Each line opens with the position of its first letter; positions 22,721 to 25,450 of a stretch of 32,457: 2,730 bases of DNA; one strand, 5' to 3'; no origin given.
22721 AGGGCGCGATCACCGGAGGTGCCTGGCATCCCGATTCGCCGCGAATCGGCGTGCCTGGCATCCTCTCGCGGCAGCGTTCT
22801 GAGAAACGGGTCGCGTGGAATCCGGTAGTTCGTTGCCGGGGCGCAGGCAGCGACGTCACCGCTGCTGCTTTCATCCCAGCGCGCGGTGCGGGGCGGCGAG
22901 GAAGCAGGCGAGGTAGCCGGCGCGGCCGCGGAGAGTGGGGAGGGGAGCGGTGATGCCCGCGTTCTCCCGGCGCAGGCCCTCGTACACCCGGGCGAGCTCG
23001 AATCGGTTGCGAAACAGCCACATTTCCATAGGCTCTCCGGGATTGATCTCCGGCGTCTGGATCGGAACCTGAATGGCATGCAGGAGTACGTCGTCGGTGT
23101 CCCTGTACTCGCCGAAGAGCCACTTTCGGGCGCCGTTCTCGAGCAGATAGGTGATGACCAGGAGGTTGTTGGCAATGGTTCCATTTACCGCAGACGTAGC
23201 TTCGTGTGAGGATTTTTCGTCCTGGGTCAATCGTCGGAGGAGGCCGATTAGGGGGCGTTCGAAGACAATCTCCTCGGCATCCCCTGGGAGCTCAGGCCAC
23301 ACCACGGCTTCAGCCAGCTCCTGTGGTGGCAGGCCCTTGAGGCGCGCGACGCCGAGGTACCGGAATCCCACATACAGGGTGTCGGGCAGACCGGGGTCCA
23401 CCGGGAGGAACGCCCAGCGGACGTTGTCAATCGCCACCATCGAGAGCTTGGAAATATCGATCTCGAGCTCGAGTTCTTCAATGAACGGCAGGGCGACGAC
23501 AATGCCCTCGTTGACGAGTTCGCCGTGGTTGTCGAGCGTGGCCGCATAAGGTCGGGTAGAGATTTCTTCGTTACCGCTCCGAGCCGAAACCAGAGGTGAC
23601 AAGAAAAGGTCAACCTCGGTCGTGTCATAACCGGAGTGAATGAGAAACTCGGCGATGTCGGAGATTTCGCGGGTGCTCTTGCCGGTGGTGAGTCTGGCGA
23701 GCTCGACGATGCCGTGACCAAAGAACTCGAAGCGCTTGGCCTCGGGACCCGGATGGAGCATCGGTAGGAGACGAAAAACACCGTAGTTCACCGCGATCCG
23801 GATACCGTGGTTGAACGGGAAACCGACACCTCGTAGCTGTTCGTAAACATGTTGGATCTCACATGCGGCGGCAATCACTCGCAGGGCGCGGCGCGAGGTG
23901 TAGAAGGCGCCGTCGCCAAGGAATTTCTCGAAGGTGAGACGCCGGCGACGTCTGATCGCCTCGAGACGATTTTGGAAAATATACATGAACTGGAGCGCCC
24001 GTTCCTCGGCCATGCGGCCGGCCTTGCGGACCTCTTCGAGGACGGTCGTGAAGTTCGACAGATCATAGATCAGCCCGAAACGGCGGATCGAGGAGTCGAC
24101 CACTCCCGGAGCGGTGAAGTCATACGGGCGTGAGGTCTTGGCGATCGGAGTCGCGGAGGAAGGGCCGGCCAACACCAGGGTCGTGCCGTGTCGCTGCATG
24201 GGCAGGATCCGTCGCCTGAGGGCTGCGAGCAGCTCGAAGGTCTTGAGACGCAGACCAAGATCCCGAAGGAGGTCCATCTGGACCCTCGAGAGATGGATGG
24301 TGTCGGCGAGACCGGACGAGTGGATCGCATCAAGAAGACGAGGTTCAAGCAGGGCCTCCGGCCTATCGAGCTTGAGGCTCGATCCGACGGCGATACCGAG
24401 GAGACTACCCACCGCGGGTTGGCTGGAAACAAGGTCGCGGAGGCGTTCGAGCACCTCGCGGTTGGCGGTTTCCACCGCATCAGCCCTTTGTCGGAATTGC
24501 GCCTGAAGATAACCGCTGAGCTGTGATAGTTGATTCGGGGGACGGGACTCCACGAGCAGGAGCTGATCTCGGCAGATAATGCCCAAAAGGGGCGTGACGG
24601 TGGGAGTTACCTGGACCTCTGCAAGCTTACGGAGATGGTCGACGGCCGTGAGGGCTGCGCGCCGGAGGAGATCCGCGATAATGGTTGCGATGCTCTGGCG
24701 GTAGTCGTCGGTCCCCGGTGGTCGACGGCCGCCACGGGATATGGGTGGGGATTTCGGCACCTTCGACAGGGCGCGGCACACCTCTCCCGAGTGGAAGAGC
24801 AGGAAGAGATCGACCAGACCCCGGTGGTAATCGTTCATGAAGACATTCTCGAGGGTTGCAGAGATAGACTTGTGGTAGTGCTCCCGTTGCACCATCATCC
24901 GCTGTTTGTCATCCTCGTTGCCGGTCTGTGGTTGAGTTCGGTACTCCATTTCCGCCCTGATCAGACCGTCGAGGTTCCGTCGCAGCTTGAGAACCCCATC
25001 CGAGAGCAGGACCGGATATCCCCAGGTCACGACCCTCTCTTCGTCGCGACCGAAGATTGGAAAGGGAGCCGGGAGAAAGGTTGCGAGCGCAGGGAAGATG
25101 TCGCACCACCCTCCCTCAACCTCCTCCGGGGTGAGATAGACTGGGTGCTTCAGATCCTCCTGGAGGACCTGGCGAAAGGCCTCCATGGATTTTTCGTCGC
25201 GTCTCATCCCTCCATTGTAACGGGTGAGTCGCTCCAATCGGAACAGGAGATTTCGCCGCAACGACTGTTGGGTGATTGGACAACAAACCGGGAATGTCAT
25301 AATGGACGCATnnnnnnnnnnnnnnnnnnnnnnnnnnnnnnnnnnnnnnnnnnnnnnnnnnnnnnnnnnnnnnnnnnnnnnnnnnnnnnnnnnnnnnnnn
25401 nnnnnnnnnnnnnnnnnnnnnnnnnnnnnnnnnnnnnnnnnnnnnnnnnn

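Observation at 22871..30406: Candidate undescribed second-messenger signalling island: cyclase-like giant protein / cNMP-binding-DUF4388 protein / PDZ-sensor kinase / sigma54 activator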

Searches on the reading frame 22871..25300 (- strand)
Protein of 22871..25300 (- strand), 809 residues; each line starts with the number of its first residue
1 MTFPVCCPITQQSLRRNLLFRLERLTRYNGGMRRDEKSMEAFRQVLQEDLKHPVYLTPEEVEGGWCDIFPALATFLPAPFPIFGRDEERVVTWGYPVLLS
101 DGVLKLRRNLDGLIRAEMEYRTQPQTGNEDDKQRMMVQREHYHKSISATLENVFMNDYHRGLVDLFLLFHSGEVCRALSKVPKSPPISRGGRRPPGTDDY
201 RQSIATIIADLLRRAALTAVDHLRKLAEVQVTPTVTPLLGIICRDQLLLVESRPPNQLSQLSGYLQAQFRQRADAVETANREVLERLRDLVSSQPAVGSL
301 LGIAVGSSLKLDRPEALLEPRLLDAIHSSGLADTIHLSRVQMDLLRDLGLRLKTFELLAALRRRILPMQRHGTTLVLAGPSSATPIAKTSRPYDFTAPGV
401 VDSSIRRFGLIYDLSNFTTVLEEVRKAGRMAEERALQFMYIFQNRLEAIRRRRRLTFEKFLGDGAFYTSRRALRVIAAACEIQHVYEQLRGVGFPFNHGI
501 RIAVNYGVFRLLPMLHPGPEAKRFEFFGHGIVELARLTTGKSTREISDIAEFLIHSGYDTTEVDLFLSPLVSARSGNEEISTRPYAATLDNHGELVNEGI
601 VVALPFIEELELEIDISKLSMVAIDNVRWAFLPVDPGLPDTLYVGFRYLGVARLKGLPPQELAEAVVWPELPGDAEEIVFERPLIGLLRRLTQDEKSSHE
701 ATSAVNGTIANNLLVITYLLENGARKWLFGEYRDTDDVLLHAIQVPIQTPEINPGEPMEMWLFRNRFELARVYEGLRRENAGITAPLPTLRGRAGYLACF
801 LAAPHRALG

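Call 3: search_protein_families(library=pfam, proteins=[window:22871-25300:-], max_evalue=0.01)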
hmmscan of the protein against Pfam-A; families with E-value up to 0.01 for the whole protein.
window:22871-25300:- (809 aa): 0 families

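Call 5: search_protein_families(library=pfam, proteins=[window:22871-25300:-], max_evalue=10)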
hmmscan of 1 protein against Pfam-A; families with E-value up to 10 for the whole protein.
window:22871-25300:- (809 aa): 1 family
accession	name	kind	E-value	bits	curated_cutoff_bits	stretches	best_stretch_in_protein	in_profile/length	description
PF16733.10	NRho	-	0.11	13.1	27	1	404-444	5-45/69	Rhomboid N-terminal domain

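Call 6: search_protein_families(library=ncbifam, proteins=[window:22871-25300:-], max_evalue=1)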
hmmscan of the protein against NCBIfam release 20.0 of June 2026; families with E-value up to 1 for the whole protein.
window:22871-25300:- (809 aa): 1 family
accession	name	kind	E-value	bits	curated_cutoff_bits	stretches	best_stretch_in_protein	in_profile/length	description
TIGR03544.1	DivI1A_domain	domain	0.15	11.7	22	1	557-567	17-27/34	DivIVA domain-containing protein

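Call 7: find_homologous_proteins(query=window:22871-25300:-)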
Query window:22871-25300:- (809 aa): 224 proteins with E <= 0.001 among 8000 candidates; the best 120 are listed.
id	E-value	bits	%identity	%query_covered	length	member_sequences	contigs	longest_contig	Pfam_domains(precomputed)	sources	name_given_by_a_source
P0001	0.0e+0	1726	94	100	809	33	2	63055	-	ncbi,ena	-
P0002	0.0e+0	1670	92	100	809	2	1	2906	-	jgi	jgi:hypothetical protein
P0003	0.0e+0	1557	89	96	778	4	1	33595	-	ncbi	-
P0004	0.0e+0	1536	88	96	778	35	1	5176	-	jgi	jgi:hypothetical protein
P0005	0.0e+0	1523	86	96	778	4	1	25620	-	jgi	jgi:hypothetical protein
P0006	0.0e+0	1504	85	97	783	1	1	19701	-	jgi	-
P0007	0.0e+0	1499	86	95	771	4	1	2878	-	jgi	jgi:class 3 adenylate cyclase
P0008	0.0e+0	1445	82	96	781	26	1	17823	-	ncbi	-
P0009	0.0e+0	1404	79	96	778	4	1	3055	-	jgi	jgi:hypothetical protein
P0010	0.0e+0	1402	79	96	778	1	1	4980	-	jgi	-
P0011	0.0e+0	1379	78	96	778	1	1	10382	-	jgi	jgi:hypothetical protein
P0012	0.0e+0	1374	77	97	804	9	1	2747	-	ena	-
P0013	0.0e+0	1371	78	96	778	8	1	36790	-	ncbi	-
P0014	0.0e+0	1370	78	96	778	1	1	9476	-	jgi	jgi:hypothetical protein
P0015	0.0e+0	1368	79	95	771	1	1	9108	-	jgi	-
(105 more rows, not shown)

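Call 8: search_solved_structures(query=window:22871-25300:-, max_evalue=10, show_alignments=3)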
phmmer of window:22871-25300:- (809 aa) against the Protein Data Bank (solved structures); distinct sequences matched with E-value up to 10: 7.
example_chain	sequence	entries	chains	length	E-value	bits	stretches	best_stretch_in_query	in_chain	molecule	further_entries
5fmf_R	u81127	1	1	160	0.13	13.3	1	207-293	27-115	TRANSCRIPTION INITIATION FACTOR IIE SUBUNIT ALPHA, TFA1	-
2kiv_A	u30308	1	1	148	0.62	11.1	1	164-233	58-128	Ankyrin repeat and sterile alpha motif domain-containing protein 1B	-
6gym_W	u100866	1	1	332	0.7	10.9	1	207-293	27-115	Transcription initiation factor IIE subunit alpha,Transcription initiation factor IIE subu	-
5fyw_W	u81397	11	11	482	1.2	10.2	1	207-292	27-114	TRANSCRIPTION INITIATION FACTOR IIE SUBUNIT ALPHA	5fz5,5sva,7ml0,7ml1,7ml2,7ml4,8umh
7o4i_W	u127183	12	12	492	1.2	10.1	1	207-292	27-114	Transcription initiation factor IIE subunit alpha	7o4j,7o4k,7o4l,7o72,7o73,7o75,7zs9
5oqm_W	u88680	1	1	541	1.5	9.8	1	207-292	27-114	Transcription factor TFIIE subunit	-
5oqj_W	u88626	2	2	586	1.9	9.5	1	207-292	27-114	Transcription initiation factor IIE subunit alpha | Transcription initiation factor IIE subunit alpha,Tfa1,Tfa1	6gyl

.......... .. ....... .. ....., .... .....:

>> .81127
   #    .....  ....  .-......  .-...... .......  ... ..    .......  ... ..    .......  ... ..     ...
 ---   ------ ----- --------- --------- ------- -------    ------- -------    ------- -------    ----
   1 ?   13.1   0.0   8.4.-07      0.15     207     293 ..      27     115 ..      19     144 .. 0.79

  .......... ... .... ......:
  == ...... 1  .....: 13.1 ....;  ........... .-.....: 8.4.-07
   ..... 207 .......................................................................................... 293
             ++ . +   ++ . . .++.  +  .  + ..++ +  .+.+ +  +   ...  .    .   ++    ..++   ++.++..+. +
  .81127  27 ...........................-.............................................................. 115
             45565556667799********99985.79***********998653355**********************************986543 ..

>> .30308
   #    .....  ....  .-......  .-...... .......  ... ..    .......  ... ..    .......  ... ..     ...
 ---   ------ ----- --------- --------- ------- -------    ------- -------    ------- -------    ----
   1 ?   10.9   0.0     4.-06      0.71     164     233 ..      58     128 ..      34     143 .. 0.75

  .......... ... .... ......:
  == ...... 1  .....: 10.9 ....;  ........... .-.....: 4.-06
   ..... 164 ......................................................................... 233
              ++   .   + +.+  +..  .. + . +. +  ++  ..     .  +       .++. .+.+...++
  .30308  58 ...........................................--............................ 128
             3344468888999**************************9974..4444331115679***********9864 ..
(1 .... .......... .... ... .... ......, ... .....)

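Call 10: search_solved_structures(query=A1, max_evalue=10, show_alignments=4)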
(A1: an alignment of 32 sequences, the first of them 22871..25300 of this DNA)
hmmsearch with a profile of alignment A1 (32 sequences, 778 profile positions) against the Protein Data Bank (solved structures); distinct sequences matched with E-value up to 10: 4.
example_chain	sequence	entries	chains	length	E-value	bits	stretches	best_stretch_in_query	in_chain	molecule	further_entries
5fmf_R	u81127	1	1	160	0.17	13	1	184-265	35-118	TRANSCRIPTION INITIATION FACTOR IIE SUBUNIT ALPHA, TFA1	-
6gym_W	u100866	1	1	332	0.82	10.8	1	184-265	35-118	Transcription initiation factor IIE subunit alpha,Transcription initiation factor IIE subu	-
3p1z_B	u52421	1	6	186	1.6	9.8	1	452-486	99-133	tRNA-splicing endonuclease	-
3ajv_B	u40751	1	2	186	1.8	9.7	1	452-486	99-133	tRNA-splicing endonuclease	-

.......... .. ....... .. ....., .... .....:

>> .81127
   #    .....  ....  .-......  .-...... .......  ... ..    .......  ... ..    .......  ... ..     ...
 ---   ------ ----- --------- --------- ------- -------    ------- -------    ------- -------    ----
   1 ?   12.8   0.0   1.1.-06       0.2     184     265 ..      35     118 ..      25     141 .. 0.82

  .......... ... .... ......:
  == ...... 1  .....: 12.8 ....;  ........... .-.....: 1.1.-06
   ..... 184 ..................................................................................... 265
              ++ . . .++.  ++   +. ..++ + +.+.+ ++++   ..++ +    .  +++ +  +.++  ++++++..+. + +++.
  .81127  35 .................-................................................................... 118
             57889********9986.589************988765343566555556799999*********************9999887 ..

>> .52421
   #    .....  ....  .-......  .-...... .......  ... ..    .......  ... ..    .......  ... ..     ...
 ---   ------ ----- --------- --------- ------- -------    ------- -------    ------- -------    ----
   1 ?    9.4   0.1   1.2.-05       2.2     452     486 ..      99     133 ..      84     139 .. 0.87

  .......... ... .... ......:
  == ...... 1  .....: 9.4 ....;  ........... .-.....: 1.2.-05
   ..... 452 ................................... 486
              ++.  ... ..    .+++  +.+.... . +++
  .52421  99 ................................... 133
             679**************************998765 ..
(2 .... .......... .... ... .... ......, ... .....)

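Call 12: find_related_loci(query=A1, collection=genome_contigs, flank=10000)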
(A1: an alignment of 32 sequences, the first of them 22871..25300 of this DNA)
Query A1 (809 aa) in genome_contigs; peptide patterns used: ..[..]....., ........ (x = any residue, [..] = any of these).
307 stretches matched a pattern; 246 encode a relative of the query (tblastn E <= 1e-3); the best 80 are kept; 80 distinct loci.
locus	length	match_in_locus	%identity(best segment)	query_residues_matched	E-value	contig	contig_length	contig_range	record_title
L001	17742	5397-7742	86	27-808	0e+0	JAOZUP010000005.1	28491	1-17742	MAG: Thermoanaerobaculales bacterium isolate GMC8.metabat2.114 GMC8_851_length_28491_cov_10.098115, whole genome shotgun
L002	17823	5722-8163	81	1-809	0e+0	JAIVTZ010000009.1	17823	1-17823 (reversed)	MAG: Deltaproteobacteria bacterium isolate HYP3_US_05_8 NODE_45_length_17823_cov_1.264523, whole genome shotgun sequence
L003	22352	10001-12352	77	26-809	0e+0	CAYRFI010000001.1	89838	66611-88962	MAG TPA_asm: uncultured Thermoanaerobaculia bacterium isolate SRP214966_co6_200 genome assembly, contig: NODE_75_length_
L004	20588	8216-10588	76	19-809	0e+0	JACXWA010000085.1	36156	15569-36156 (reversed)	MAG: Candidatus Sulfomarinibacter kjeldsenii isolate MAG AM3-A scaffold_137, whole genome shotgun sequence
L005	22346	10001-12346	76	28-809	0e+0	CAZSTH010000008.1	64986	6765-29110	MAG TPA_asm: uncultured Thermoanaerobaculia bacterium isolate SRP141376_co1_322 genome assembly, contig: NODE_1144_lengt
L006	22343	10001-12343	74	28-809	0e+0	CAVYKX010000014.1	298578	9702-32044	MAG: Candidatus Sulfomarinibacteraceae bacterium isolate MFD03804.bin.2.5 genome assembly, contig: contig_53589, whole g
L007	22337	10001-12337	74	28-809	0e+0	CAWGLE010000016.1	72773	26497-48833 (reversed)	MAG: Candidatus Sulfomarinibacteraceae bacterium isolate MFD09779.bin.1.280 genome assembly, contig: contig_52600, whole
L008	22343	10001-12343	75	28-809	0e+0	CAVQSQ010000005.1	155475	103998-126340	MAG: Candidatus Sulfomarinibacteraceae bacterium isolate MFD09964.bin.2.219 genome assembly, contig: contig_12572, whole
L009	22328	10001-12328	74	28-809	0e+0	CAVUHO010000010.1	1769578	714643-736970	MAG: Candidatus Sulfomarinibacteraceae bacterium isolate MFD04716.bin.1.4 genome assembly, contig: contig_6143, whole ge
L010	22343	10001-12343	74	28-809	0e+0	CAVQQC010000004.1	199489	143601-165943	MAG: Candidatus Sulfomarinibacteraceae bacterium isolate MFD09964.bin.2.69 genome assembly, contig: contig_12566, whole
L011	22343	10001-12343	74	27-809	0e+0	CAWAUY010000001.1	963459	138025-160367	MAG: Candidatus Sulfomarinibacteraceae bacterium isolate MFD03804.bin.2.94 genome assembly, contig: contig_12964, whole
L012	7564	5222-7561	72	28-809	0e+0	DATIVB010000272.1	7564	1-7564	MAG TPA_asm: Chondromyces sp. isolate SMAG_U15996 k141_564762, whole genome shotgun sequence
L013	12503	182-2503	70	27-801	0e+0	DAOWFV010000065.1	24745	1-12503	MAG TPA_asm: Acidobacteriota bacterium isolate CSMAG_1974 CSMAG_1974_k141_123770_length_24745_cov_15.5209, whole genome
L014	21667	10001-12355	68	25-809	0e+0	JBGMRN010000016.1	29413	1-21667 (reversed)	MAG: Thermoanaerobaculales bacterium isolate N04_metabat2_bin.17 NODE_310_length_29413_cov_9.554329, whole genome shotgu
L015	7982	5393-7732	72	28-809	0e+0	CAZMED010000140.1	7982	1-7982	MAG TPA_asm: uncultured Thermoanaerobaculia bacterium isolate binchicken_co176_97 genome assembly, contig: NODE_7540_len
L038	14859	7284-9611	50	26-807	0e+0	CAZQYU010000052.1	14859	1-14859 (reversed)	MAG TPA_asm: uncultured Thermoanaerobaculia bacterium isolate SRP214966_co3_119 genome assembly, contig: NODE_6099_lengt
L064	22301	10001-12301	37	41-807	3e-143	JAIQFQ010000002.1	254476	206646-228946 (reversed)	MAG: Terriglobia bacterium isolate SRVP_14 SR-VP_26_10_2019_C_40cm_scaffold_35, whole genome shotgun sequence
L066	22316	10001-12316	36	36-807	1e-142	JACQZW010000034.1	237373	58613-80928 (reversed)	MAG: Acidobacteria bacterium isolate NC_groundwater_1577_Pr3_B-0.1um_71_22 SR-2_scaffold_141_1204635, whole genome shotg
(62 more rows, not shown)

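Call 30: predict_structure(alignment_id=A1)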
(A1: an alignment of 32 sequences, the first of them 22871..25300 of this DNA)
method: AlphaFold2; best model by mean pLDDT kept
length: 809 residues; sequences in the alignment: 32
mean_pLDDT: 74.2   pTM: 0.51
mean pLDDT of the five models: 74.2, 62.7, 59.8, 55.0, 54.5
residues with pLDDT >= 90: 89; 70-90: 472; 50-70: 164; < 50: 84
segments of 3 or more residues with pLDDT < 50: 1-35, 188-197, 400-403, 512-525, 576-580, 696-706
pLDDT, mean of each block of 10 residues (from residue 1): 30 34 30 46 58 64 67 72 71 83 91 90 69 89 92 73 88 90 58 50 89 90 65 73 84 77 78 86 90 85 75 83 86 88 87 83 85 76 65 68 65 75 71 77 87 80 78 92 88 74 78 43 49 57 61 76 72 49 68 71 88 85 84 84 88 61 88 86 82 54 54 88 86 75 77 71 84 74 76 85 65
secondary structure, 60 per line:
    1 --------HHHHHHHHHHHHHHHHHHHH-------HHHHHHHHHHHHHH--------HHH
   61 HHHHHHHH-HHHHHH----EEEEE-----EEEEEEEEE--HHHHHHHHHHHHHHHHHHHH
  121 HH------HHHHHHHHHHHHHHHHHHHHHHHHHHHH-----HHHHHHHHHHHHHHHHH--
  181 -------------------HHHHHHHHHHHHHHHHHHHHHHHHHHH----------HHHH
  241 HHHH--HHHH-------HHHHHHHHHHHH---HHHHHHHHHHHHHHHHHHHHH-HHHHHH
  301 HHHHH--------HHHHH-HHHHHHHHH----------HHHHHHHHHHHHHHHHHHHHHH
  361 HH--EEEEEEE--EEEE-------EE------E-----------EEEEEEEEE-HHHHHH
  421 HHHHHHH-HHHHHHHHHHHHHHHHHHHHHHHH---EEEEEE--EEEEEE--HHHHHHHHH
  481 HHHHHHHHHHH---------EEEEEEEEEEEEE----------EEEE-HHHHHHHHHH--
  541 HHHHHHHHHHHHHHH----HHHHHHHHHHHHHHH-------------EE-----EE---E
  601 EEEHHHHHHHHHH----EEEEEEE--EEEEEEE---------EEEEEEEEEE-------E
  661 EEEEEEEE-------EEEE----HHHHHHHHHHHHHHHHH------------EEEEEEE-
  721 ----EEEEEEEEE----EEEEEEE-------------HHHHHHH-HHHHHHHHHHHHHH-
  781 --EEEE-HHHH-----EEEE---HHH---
elements in order (helices of 4 or more, strands of 3 or more residues): H9-28 H36-49 H58-68 H70-75 E80-84 E90-98 H101-122 H129-156 H162-178 H200-226 H237-244 H247-250 H258-269 H273-293 H295-305 H314-318 H320-328 H339-362 E365-371 E374-377 E405-413 H415-427 H429-452 E456-461 E464-469 H472-491 E501-513 E524-527 H529-538 H541-555 H560-574 E600-603 H604-613 E618-624 E627-633 E643-652 E660-668 E676-679 H684-700 E713-719 E725-733 E738-744 H758-764 H766-779 E783-786 H788-791 E797-800
